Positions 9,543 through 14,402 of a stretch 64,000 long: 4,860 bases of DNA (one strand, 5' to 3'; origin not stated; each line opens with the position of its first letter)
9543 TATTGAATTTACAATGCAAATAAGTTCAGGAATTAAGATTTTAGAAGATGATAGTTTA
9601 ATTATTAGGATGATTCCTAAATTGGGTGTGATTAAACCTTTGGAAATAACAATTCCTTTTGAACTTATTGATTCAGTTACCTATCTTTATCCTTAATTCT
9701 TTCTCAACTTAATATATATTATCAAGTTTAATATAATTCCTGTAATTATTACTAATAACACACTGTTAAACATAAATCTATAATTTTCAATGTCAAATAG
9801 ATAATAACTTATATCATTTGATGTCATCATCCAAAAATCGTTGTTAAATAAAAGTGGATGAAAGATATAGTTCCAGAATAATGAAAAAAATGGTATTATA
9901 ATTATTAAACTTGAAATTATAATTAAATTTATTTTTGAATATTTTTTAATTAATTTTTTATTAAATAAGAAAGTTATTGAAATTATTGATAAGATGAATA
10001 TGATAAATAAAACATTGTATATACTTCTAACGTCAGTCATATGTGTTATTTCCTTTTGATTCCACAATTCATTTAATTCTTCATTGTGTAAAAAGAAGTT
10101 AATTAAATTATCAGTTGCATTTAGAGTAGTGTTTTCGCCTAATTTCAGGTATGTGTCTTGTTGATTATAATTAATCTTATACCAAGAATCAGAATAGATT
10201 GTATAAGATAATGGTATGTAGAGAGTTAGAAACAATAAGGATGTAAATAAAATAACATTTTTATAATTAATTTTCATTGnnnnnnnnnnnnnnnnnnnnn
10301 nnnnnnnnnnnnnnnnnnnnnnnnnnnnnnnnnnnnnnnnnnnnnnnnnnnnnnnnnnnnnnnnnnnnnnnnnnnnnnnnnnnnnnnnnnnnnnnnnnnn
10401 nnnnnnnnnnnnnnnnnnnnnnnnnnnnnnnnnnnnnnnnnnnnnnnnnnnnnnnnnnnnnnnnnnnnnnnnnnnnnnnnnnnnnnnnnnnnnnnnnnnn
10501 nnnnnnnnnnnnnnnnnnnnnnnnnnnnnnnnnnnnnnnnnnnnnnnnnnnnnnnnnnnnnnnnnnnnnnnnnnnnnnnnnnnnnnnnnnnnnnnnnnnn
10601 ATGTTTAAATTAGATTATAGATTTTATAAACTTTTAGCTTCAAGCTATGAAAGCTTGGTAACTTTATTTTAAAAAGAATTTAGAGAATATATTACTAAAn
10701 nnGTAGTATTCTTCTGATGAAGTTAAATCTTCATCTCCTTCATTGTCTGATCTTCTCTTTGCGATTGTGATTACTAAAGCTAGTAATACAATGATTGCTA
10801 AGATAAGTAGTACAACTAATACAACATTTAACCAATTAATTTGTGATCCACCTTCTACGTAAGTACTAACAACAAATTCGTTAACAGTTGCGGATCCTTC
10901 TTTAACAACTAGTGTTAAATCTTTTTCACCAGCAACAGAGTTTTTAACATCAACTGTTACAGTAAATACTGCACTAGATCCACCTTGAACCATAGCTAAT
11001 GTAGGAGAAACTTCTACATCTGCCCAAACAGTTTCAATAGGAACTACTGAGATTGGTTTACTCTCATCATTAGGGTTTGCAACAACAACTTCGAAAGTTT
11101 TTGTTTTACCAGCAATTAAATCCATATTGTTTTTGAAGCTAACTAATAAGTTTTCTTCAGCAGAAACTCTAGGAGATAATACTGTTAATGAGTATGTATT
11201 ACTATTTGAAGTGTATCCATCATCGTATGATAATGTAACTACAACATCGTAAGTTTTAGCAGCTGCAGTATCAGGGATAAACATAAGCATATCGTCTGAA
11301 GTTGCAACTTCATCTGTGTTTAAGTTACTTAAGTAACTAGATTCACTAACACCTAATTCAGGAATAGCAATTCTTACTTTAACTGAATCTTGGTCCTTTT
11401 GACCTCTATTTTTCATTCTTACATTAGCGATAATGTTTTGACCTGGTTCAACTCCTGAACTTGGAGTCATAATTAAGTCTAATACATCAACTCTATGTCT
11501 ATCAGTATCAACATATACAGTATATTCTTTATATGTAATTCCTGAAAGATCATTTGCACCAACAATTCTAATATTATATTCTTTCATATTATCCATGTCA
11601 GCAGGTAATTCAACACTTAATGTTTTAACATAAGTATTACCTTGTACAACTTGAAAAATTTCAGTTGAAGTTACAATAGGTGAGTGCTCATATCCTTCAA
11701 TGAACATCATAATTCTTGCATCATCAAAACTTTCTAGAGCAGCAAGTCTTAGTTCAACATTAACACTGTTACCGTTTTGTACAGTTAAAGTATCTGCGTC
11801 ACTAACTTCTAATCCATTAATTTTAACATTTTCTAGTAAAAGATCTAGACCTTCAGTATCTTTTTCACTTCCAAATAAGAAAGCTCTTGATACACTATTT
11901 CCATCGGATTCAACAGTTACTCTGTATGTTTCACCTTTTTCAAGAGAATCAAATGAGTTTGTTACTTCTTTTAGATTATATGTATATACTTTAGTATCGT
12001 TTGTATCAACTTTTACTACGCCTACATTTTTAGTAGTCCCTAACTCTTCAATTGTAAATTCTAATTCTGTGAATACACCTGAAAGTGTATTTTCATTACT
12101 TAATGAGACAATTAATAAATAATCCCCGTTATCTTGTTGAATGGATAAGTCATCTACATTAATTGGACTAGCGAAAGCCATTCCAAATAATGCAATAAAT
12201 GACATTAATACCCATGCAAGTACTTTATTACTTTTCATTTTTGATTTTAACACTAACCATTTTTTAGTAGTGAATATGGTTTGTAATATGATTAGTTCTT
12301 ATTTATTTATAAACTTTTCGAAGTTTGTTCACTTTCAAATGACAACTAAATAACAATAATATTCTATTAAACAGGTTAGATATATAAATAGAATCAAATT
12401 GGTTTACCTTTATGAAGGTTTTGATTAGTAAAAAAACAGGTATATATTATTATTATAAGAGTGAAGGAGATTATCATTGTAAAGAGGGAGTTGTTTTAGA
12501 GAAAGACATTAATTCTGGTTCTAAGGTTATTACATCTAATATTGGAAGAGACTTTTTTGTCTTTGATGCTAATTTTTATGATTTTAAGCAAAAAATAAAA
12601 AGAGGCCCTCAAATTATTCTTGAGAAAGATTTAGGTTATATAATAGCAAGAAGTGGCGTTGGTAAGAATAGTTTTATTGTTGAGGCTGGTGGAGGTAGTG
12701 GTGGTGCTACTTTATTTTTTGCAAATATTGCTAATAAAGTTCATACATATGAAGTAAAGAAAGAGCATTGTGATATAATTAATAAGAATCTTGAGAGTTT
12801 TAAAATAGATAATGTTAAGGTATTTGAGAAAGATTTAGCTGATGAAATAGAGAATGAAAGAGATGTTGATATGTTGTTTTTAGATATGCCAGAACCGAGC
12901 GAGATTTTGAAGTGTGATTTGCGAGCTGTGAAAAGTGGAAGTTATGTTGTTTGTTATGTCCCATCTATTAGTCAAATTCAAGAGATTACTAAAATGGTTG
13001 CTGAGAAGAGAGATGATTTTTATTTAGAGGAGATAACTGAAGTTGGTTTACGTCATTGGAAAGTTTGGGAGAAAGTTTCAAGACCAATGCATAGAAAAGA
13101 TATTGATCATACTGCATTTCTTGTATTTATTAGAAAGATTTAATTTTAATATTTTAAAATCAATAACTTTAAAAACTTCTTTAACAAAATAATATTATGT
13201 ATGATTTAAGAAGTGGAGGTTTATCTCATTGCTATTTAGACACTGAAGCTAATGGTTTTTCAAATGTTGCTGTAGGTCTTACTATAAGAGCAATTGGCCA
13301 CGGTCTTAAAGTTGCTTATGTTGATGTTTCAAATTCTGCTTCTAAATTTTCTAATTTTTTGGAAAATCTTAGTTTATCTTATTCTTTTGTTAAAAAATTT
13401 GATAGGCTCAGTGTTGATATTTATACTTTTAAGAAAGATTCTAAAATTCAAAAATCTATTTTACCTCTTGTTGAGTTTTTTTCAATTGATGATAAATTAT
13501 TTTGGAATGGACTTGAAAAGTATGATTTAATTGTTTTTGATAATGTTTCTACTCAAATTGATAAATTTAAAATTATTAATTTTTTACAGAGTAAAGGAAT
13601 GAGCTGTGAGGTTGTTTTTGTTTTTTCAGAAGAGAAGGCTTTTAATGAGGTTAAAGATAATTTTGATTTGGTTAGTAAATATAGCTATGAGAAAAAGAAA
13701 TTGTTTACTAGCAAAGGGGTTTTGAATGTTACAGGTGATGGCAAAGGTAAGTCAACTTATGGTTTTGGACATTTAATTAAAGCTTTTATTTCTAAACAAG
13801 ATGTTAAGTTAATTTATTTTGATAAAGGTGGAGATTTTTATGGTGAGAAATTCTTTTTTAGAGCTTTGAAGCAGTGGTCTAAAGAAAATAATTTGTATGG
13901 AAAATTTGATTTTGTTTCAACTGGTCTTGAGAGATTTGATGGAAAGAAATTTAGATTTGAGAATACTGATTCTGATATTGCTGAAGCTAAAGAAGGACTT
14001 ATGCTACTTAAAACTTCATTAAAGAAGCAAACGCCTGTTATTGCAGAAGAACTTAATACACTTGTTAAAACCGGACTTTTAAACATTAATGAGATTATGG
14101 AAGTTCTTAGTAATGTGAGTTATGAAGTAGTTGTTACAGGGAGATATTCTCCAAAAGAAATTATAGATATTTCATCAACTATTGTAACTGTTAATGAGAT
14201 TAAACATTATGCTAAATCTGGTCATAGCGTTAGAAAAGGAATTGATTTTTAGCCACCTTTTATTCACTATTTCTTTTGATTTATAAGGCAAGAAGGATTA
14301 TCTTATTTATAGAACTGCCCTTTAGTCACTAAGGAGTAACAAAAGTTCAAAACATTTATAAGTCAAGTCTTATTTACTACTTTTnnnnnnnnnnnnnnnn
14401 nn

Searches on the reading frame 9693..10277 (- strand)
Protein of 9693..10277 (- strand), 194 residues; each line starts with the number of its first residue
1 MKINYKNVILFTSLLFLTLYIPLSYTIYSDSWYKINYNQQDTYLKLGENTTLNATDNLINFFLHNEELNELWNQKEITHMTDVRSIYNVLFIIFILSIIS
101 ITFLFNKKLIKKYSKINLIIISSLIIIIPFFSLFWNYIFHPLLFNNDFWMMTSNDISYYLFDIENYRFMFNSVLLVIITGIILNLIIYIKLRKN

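Call 63: search_protein_families(library=pfam, proteins=[window:9693-10277:-], max_evalue=0.0001)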
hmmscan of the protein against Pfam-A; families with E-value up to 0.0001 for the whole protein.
window:9693-10277:- (194 aa): 1 family
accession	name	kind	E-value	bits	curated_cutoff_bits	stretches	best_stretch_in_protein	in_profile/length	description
PF07314.17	Lit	-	7e-14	52.7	24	1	9-154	2-163/176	Lipoprotein intramolecular transacylase Lit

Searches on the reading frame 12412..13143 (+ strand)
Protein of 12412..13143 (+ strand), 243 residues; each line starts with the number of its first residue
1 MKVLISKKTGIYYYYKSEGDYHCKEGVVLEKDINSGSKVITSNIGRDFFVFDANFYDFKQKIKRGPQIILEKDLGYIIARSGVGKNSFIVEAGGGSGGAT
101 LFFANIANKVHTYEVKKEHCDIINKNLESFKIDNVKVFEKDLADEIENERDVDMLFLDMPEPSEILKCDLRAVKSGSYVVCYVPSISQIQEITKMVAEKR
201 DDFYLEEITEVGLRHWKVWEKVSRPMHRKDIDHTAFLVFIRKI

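Call 63: search_protein_families(library=pfam, proteins=[window:12412-13143:+], max_evalue=0.0001)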
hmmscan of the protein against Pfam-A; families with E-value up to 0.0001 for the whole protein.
window:12412-13143:+ (243 aa): 2 families
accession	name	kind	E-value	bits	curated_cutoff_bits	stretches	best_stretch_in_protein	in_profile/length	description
PF08704.16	GCD14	-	1.9e-14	54.4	26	1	66-220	21-181/247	tRNA methyltransferase complex GCD14 subunit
PF09445.16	Methyltransf_15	-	1.7e-07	31.4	22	1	89-158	4-78/165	RNA cap guanine-N2 methyltransferase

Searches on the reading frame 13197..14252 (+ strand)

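Call 63: search_protein_families(library=pfam, proteins=[window:13197-14252:+], max_evalue=0.0001)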
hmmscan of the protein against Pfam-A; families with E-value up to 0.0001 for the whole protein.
window:13197-14252:+ (351 aa): 1 family
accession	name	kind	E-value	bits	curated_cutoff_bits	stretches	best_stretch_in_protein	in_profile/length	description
PF02572.21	CobA_CobO_BtuR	-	3.5e-36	125.4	25.7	1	178-351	8-172/172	ATP:corrinoid adenosyltransferase BtuR/CobO/CobP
